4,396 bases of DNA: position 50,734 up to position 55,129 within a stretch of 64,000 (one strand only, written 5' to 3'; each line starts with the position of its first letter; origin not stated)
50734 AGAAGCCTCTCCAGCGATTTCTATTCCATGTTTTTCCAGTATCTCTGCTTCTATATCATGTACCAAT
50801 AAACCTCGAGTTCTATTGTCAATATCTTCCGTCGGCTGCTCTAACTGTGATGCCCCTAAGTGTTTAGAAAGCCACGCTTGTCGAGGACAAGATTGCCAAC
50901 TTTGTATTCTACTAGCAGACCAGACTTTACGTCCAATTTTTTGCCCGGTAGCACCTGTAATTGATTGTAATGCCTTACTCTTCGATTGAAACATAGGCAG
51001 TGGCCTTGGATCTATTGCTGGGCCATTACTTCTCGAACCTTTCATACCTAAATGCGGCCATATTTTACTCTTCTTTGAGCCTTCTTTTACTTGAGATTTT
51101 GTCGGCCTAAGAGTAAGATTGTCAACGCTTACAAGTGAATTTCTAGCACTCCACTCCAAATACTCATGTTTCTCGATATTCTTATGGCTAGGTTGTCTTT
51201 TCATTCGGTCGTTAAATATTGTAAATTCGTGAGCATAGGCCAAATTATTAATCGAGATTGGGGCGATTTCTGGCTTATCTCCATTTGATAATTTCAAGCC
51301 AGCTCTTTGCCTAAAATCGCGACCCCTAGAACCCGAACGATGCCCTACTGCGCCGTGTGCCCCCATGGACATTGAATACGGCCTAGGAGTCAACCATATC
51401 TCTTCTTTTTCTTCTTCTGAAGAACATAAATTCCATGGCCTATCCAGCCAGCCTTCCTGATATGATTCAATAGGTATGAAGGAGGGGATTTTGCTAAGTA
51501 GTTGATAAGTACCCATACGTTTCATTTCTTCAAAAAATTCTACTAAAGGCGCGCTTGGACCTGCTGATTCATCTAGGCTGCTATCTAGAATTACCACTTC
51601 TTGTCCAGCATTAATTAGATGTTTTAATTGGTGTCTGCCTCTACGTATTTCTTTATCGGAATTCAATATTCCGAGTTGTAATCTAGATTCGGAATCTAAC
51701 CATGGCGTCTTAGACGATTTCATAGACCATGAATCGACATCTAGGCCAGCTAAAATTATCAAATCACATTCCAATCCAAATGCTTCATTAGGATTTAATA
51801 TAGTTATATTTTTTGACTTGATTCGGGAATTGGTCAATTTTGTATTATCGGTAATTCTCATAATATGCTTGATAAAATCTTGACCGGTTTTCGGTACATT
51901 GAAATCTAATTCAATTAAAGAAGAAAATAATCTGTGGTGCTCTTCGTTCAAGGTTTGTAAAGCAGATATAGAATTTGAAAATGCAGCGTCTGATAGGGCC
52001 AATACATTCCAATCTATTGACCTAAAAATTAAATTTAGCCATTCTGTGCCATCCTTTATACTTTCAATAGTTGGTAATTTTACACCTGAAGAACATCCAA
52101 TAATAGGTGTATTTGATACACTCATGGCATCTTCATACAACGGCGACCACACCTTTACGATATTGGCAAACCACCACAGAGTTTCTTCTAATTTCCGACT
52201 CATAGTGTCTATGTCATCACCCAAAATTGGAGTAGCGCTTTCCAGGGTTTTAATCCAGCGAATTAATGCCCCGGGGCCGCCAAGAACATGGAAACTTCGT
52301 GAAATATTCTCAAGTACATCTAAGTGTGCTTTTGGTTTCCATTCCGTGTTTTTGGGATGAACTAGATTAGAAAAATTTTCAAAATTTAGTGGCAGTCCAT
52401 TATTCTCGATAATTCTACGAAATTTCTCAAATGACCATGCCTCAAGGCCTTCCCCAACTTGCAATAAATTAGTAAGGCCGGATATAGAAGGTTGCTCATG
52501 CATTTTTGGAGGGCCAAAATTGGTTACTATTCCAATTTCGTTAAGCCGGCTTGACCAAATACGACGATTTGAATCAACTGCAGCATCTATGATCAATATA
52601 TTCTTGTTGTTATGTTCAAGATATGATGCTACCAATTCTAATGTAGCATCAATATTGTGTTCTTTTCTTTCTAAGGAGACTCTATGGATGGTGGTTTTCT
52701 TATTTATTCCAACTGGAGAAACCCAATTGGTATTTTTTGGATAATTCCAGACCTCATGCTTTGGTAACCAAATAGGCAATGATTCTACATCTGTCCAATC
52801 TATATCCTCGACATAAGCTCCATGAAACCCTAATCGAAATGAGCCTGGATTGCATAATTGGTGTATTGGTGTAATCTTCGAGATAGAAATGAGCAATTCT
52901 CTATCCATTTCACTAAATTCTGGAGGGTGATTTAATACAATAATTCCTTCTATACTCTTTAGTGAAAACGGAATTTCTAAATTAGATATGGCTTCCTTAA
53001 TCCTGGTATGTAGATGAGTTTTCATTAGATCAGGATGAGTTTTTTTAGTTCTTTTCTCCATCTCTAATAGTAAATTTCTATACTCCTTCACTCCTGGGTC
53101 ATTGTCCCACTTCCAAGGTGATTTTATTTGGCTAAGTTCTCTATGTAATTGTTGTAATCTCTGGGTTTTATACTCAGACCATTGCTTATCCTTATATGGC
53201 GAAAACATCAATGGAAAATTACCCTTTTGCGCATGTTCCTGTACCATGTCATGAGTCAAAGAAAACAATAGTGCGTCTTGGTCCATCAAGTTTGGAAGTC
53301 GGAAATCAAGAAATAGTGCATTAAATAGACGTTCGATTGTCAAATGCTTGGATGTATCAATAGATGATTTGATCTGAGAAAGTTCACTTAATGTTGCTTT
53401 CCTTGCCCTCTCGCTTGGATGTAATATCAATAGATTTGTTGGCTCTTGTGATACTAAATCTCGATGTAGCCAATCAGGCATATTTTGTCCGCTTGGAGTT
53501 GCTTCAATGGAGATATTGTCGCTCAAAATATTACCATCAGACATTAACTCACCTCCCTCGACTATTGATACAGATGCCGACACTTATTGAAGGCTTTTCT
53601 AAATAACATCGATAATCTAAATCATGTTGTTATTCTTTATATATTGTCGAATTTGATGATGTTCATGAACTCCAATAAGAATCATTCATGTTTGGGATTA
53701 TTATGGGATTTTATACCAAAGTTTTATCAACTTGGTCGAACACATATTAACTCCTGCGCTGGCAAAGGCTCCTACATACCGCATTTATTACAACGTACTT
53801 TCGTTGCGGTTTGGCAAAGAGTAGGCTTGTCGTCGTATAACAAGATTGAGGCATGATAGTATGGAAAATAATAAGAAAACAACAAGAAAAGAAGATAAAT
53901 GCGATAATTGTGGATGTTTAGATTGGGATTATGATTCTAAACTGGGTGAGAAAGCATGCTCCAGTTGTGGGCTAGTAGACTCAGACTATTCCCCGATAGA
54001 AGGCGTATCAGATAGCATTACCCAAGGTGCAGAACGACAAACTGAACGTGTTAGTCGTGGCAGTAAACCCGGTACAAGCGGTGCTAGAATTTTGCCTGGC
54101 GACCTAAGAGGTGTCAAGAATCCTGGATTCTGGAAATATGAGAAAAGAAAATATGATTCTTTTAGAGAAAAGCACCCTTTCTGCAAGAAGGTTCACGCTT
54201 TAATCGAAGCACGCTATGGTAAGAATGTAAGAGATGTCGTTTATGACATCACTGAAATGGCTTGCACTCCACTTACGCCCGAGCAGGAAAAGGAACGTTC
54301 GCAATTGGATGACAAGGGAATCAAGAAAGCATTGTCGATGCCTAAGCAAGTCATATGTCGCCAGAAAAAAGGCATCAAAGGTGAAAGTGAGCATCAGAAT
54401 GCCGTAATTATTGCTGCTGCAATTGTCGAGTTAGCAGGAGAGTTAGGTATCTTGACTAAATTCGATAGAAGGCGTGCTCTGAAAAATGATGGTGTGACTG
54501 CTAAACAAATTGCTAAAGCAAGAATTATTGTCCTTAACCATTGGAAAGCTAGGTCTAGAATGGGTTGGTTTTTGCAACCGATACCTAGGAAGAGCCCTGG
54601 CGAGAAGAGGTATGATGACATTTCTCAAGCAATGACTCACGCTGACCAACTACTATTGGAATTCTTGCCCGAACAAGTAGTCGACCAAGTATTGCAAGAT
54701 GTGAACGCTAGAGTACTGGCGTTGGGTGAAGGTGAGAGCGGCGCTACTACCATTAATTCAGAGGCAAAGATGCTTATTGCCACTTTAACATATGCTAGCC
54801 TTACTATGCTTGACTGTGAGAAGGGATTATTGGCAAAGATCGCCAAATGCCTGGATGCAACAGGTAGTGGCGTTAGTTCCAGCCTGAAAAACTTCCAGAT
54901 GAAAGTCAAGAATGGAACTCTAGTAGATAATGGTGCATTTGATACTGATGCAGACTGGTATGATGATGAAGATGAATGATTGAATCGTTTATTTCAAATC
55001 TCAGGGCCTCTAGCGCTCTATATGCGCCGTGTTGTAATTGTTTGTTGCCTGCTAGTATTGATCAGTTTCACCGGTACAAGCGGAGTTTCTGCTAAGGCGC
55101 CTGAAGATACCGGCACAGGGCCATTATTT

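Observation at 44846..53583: Bacterial-type AddB/AddA-like helicase-nuclease operon in an archaeal chromosome, with cysteine-bracketed nuclease domains on both subunits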

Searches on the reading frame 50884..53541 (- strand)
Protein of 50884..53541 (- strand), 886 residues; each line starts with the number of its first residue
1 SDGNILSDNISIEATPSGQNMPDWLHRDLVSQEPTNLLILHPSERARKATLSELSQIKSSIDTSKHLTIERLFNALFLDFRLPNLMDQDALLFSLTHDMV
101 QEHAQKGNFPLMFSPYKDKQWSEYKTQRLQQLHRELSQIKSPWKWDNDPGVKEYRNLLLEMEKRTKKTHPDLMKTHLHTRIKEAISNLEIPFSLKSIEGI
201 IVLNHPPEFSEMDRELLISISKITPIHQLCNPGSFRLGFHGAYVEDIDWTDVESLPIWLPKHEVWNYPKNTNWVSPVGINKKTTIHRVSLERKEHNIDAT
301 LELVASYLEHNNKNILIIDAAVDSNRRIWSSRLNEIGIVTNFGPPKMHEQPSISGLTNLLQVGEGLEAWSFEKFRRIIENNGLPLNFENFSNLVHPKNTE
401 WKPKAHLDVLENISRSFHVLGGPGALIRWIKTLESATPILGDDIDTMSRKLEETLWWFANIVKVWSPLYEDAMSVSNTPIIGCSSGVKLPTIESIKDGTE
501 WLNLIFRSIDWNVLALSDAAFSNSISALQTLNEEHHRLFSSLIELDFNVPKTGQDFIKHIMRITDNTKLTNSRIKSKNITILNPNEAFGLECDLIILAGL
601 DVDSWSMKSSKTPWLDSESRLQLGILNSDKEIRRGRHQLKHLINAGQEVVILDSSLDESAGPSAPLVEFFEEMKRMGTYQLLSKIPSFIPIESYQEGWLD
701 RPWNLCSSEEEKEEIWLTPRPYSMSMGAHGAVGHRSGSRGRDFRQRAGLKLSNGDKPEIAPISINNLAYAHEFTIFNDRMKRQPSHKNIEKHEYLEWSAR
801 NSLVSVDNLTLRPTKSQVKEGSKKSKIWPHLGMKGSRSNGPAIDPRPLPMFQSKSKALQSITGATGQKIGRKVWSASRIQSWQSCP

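Call 49: predict_structure(alignment_id=A2)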
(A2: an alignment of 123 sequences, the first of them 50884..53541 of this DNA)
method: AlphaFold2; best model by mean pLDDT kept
length: 886 residues; sequences in the alignment: 123
mean_pLDDT: 88.9   pTM: 0.81
mean pLDDT of the five models: 88.9, 88.1, 87.0, 86.5, 86.4
residues with pLDDT >= 90: 553; 70-90: 288; 50-70: 35; < 50: 10
segments of 3 or more residues with pLDDT < 50: 1-7, 884-886
pLDDT, mean of each block of 10 residues (from residue 1): 49 94 95 94 95 91 94 96 93 94 92 84 93 92 83 95 95 96 95 94 92 95 96 77 90 92 87 91 95 93 91 93 90 85 85 94 91 92 90 92 94 85 90 90 90 96 95 91 94 94 95 80 88 95 93 94 92 81 95 96 91 88 86 93 96 92 95 92 93 88 81 80 84 86 88 83 83 89 89 90 86 83 80 88 77 84 62 63 50
secondary structure, 60 per line:
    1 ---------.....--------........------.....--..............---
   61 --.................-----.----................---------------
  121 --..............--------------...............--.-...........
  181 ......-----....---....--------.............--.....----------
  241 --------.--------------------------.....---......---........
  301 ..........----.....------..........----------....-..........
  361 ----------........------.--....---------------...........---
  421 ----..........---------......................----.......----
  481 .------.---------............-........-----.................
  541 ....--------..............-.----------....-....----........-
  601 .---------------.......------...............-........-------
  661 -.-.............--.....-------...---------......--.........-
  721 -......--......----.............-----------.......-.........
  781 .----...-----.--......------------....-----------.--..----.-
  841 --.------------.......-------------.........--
elements in order (helices of 4 or more, strands of 3 or more residues): E10-14 H23-30 E37-41 H44-57 E66-68 H69-79 H90-105 H123-136 H151-165 H170-186 H192-195 E199-202 H211-223 E226-230 H276-280 E284-289 H293-310 E315-319 H326-335 H351-360 H371-378 H388-391 H407-417 H425-434 H444-465 H470-476 H498-508 H511-518 H524-544 H553-566 E579-582 H584-587 E592-599 H617-623 H630-644 E646-653 H664-676 H679-683 E703-708 E711-719 E722-727 E730-735 H740-752 H764-770 H772-781 H797-802 H815-818 H856-862 H876-884

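Call 53: fold_search(model_id=the predicted structure, library=pdb)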
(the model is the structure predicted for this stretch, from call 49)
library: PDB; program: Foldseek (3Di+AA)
matches with E <= 10: 250; with E <= 0.001: 53
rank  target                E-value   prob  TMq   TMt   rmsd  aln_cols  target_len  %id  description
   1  4ceh_B                1.3e-14  1.00  0.48  0.38   7.8       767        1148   12  Crystal structure of AddAB with a forked DNA substrate (released 2014-03-12)
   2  3u4q_B                1.0e-13  1.00  0.43  0.35  18.0      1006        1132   12  Structure of AddAB-DNA complex at 2.8 angstroms (released 2012-03-21)
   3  4cei_B                1.2e-13  1.00  0.49  0.39   8.0       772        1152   12  Crystal structure of ADPNP-bound AddAB with a forked DNA substrate (released 2014-03-12)
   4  3u44_B                2.4e-13  1.00  0.45  0.37   9.5       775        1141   12  Crystal structure of AddAB-DNA complex (released 2012-03-21)
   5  4cej_B                1.1e-12  1.00  0.48  0.38   8.2       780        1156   12  Crystal structure of AddAB-DNA-ADPNP complex at 3 Angstrom resolution (released 2014-03-12)
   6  2is6_A                1.6e-11  1.00  0.35  0.45  14.2       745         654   12  Crystal structure of UvrD-DNA-ADPMgF3 ternary complex (released 2007-01-09)
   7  2is6_B                2.0e-11  1.00  0.34  0.44  14.8       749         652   10  Crystal structure of UvrD-DNA-ADPMgF3 ternary complex (released 2007-01-09)
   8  6ppu_B                2.2e-11  1.00  0.33  0.37  14.2       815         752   13  Cryo-EM structure of AdnAB-AMPPNP-DNA complex (released 2019-11-20)
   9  4c2t_D                3.6e-11  1.00  0.32  0.42  15.4       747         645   12  Crystal structure of full length Deinococcus radiodurans UvrD in complex with DNA (released 2013-10-30)
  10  2is4_A                5.8e-11  1.00  0.34  0.45  14.3       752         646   11  Crystal structure of UvrD-DNA-ADPNP ternary complex (released 2007-01-09)
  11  2is4_B                6.4e-11  1.00  0.33  0.44  14.1       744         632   11  Crystal structure of UvrD-DNA-ADPNP ternary complex (released 2007-01-09)
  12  6ppr_B                8.7e-11  1.00  0.36  0.40  14.0       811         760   12  Cryo-EM structure of AdnA(D934A)-AdnB(D1014A) in complex with AMPPNP and DNA (released 2019-11-20)
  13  3lfu                  9.2e-11  1.00  0.33  0.44  16.2       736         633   11  Crystal Structure of E. coli UvrD (released 2011-02-02)
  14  3pjr_A                1.2e-10  1.00  0.33  0.43  15.3       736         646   12  HELICASE SUBSTRATE COMPLEX (released 1999-04-08)
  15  2is1_B                1.5e-10  1.00  0.32  0.43  14.7       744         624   11  Crystal structure of UvrD-DNA-SO4 complex (released 2007-01-09)
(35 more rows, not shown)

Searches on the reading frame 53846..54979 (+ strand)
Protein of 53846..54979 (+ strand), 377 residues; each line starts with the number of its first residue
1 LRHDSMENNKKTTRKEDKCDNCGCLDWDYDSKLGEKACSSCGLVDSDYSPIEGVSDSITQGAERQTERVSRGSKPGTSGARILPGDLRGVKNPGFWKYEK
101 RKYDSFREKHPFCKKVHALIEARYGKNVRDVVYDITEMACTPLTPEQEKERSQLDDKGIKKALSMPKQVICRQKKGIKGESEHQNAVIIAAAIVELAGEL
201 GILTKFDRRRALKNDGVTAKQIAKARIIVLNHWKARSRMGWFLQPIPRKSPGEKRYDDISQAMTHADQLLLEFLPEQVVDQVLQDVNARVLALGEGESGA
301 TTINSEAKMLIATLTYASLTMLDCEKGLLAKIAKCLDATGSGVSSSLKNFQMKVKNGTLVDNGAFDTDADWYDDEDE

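Call 34: search_protein_families(library=pfam, proteins=[window:53846-54979:+], max_evalue=0.001)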
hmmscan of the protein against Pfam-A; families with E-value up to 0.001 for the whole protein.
window:53846-54979:+ (377 aa): 0 families
